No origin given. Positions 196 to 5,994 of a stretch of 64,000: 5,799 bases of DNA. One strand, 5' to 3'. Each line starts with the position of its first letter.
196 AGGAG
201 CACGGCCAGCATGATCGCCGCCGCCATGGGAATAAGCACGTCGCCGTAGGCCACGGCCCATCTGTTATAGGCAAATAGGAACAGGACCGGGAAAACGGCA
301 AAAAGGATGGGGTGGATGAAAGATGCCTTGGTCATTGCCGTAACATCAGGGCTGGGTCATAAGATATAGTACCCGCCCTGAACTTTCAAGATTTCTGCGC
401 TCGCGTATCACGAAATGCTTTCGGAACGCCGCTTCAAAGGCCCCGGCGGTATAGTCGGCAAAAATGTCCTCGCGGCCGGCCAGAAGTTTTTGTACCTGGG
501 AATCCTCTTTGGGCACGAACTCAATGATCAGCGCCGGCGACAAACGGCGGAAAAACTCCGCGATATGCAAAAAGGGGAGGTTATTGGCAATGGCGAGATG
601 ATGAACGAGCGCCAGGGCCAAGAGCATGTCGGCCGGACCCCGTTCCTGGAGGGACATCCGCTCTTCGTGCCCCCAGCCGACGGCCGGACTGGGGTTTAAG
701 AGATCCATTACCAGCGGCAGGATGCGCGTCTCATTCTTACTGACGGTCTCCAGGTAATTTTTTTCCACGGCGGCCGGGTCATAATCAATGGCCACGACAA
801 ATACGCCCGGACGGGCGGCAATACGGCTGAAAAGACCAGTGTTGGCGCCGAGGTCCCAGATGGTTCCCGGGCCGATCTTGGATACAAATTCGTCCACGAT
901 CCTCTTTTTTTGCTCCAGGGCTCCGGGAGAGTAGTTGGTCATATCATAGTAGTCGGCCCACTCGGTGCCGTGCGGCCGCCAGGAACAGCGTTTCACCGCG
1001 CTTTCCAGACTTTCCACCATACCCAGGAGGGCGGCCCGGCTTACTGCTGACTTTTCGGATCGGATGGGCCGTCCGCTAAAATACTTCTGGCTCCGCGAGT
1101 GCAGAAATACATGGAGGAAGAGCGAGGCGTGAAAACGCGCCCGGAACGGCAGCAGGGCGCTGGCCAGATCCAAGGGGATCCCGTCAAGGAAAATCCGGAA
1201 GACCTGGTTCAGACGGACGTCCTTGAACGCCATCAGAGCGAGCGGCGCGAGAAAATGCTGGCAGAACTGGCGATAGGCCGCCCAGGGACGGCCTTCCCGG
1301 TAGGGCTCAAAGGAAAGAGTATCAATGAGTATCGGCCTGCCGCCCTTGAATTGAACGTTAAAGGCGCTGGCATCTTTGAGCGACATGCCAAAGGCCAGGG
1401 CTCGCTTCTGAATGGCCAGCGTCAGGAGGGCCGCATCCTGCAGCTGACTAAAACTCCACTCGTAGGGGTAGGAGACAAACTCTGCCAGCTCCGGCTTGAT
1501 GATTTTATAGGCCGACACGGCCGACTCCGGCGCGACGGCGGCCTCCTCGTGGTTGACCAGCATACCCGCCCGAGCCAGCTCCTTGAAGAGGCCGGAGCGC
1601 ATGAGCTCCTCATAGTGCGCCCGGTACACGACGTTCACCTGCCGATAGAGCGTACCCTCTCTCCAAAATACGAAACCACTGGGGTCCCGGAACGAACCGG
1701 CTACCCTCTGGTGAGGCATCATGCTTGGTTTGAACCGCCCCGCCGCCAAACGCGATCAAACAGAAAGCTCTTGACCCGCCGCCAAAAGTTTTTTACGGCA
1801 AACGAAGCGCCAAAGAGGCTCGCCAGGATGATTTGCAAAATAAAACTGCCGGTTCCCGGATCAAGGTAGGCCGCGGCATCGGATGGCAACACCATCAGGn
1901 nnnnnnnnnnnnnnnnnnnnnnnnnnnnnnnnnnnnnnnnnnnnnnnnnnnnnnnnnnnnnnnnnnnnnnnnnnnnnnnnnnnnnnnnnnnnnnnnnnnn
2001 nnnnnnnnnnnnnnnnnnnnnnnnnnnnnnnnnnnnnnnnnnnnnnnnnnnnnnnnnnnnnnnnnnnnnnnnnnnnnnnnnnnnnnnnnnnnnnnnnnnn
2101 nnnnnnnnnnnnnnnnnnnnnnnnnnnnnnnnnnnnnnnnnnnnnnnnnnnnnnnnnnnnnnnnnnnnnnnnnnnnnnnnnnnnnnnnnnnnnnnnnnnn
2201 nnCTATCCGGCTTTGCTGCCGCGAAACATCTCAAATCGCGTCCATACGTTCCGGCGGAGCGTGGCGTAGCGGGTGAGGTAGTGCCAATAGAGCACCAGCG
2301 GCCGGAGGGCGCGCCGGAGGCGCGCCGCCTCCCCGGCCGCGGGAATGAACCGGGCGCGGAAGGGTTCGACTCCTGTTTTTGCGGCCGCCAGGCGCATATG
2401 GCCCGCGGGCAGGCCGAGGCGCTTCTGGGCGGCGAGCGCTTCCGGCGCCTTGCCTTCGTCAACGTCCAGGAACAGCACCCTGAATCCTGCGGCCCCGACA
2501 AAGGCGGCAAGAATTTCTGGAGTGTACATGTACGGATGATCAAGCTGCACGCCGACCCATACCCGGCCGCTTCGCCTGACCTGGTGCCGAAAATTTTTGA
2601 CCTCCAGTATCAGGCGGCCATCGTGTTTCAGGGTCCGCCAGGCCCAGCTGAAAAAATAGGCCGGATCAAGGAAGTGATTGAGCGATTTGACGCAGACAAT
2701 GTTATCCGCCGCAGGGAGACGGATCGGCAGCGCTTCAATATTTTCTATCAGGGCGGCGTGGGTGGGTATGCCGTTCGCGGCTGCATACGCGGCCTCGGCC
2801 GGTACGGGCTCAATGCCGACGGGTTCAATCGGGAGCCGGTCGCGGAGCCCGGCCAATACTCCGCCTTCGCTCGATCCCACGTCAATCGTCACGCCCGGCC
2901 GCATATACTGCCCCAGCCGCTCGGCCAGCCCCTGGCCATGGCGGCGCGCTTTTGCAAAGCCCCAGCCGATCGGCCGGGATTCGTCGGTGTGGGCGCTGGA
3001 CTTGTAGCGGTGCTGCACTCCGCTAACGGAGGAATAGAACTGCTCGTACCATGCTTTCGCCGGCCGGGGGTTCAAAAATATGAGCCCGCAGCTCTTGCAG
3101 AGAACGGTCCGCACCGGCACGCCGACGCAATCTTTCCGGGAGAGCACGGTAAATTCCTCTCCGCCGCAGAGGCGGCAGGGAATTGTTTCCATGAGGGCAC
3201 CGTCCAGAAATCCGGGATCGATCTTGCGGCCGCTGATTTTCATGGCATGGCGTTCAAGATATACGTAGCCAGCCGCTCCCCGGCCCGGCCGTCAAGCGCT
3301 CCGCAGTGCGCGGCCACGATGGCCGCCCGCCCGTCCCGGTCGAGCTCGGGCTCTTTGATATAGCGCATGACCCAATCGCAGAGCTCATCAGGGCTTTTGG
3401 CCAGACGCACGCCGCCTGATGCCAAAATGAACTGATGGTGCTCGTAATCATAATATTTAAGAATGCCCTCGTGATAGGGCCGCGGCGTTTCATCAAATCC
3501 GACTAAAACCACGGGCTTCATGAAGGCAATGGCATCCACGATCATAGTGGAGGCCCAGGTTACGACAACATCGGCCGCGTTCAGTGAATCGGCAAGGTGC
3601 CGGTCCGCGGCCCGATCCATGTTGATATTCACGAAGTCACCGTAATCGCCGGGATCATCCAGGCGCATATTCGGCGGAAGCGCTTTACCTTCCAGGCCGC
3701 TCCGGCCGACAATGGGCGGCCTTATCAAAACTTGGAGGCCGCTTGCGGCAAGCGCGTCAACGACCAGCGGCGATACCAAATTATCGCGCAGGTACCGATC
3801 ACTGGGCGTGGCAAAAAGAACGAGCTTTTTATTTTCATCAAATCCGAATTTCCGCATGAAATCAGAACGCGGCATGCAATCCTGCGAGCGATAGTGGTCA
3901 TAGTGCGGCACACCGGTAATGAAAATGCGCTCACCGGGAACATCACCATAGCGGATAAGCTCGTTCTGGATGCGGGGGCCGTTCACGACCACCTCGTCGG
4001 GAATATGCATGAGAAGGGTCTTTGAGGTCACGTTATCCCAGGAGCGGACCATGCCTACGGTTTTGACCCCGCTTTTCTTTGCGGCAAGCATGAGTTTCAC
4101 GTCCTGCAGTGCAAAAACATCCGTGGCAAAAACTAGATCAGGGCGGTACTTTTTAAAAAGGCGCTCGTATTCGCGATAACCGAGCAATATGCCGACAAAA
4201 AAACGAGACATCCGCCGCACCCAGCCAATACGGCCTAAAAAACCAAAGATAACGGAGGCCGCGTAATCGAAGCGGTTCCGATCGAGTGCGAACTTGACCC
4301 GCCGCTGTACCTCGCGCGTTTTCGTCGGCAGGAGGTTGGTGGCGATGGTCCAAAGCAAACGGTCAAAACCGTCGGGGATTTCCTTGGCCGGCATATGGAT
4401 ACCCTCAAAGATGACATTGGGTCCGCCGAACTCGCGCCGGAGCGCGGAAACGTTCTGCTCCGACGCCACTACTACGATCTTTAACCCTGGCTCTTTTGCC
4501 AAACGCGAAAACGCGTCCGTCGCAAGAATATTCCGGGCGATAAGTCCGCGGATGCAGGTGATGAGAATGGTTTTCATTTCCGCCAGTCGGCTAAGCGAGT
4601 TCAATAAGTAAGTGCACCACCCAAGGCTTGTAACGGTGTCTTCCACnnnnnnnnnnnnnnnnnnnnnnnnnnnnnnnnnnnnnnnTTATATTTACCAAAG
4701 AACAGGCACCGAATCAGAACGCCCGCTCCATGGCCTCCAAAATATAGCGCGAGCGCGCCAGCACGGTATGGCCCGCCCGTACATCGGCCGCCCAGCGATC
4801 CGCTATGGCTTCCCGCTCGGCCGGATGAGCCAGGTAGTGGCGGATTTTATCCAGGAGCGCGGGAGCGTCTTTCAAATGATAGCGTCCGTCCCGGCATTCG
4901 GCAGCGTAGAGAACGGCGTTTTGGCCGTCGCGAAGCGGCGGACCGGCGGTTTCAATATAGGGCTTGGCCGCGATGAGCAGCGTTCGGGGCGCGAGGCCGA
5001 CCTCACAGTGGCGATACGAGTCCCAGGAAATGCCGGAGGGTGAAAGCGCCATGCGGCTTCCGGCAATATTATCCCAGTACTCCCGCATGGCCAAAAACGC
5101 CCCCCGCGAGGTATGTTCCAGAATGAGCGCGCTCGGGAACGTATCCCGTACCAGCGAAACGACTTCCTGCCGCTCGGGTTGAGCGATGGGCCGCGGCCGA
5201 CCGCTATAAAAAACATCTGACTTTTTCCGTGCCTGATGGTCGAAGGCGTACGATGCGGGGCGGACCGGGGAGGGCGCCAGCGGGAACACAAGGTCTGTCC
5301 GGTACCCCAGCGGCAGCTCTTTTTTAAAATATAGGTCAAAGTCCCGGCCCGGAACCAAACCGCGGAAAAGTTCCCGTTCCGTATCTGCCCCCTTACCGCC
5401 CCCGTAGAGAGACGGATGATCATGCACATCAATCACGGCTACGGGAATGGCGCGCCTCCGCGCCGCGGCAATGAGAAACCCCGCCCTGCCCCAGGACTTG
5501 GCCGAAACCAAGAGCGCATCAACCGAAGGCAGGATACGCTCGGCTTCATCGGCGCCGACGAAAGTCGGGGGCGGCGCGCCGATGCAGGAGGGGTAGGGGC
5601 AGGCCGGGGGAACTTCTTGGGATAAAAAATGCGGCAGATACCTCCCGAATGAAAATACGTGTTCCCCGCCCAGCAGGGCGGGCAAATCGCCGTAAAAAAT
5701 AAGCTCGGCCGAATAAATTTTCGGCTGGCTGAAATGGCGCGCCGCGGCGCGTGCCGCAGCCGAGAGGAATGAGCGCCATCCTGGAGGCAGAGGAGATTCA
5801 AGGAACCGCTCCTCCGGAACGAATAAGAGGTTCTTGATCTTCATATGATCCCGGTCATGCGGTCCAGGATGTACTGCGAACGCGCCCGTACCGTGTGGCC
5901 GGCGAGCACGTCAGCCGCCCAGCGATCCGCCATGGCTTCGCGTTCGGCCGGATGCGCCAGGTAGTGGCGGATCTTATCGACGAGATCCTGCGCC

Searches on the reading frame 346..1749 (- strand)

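Call 9: search_protein_families(library=pfam, proteins=[window:346-1749:-], max_evalue=0.0001)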
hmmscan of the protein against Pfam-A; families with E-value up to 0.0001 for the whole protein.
window:346-1749:- (467 aa): 0 families

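Call 44: search_protein_families(library=pfam, proteins=[window:346-1749:-], max_evalue=1)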
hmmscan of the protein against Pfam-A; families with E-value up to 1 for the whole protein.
window:346-1749:- (467 aa): 4 families
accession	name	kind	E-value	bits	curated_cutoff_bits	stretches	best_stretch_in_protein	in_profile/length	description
PF08242.18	Methyltransf_12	-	0.0054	17.9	30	1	299-389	2-79/98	Methyltransferase domain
PF08241.18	Methyltransf_11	-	0.092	13.8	21.2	1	299-338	2-41/95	Methyltransferase domain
PF22340.1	TubZ_C_3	-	0.096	13.2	27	1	406-436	12-42/88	Tubulin-like protein TubZ, C-terminal domain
PF13489.12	Methyltransf_23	-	0.15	12.3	27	1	291-352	20-61/164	Methyltransferase domain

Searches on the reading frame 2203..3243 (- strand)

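Call 44: search_protein_families(library=pfam, proteins=[window:2203-3243:-], max_evalue=1)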
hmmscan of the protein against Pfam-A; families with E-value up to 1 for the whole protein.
window:2203-3243:- (346 aa): 7 families
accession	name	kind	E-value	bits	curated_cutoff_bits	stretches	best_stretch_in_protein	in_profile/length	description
PF13489.12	Methyltransf_23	-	4.2e-10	40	27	1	114-257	21-162/164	Methyltransferase domain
PF08241.18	Methyltransf_11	-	7.3e-08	33.4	21.2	1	121-213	2-95/95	Methyltransferase domain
PF13649.12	Methyltransf_25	-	0.00039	21.5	27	1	120-209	2-97/97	Methyltransferase domain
PF08242.18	Methyltransf_12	-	0.006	17.7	30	1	120-211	1-98/98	Methyltransferase domain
PF13847.12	Methyltransf_31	-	0.16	12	27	1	120-216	8-112/145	Methyltransferase domain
PF24451.1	DUF7567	-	0.3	11.4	27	1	14-36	10-32/131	Family of unknown function (DUF7567)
PF08421.16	Methyltransf_13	-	0.31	11.7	31.3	0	42-58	37-53/62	Putative zinc binding domain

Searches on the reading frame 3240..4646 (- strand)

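Call 9: search_protein_families(library=pfam, proteins=[window:3240-4646:-], max_evalue=0.0001)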
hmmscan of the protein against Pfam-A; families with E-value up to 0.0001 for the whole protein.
window:3240-4646:- (468 aa): 1 family
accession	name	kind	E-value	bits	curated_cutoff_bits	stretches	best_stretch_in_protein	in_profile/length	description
PF04464.20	Glyphos_transf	-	2.9e-07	30.2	22.1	0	346-464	256-366/367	CDP-Glycerol:Poly(glycerophosphate) glycerophosphotransferase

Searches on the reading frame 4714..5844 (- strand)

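Call 9: search_protein_families(library=pfam, proteins=[window:4714-5844:-], max_evalue=0.0001)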
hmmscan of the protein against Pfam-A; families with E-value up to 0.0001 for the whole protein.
window:4714-5844:- (376 aa): 1 family
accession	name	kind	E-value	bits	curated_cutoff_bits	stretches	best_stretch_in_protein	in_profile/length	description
PF13524.12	Glyco_trans_1_2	-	3.5e-07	30.7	25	1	248-369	32-143/144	Glycosyl transferase-like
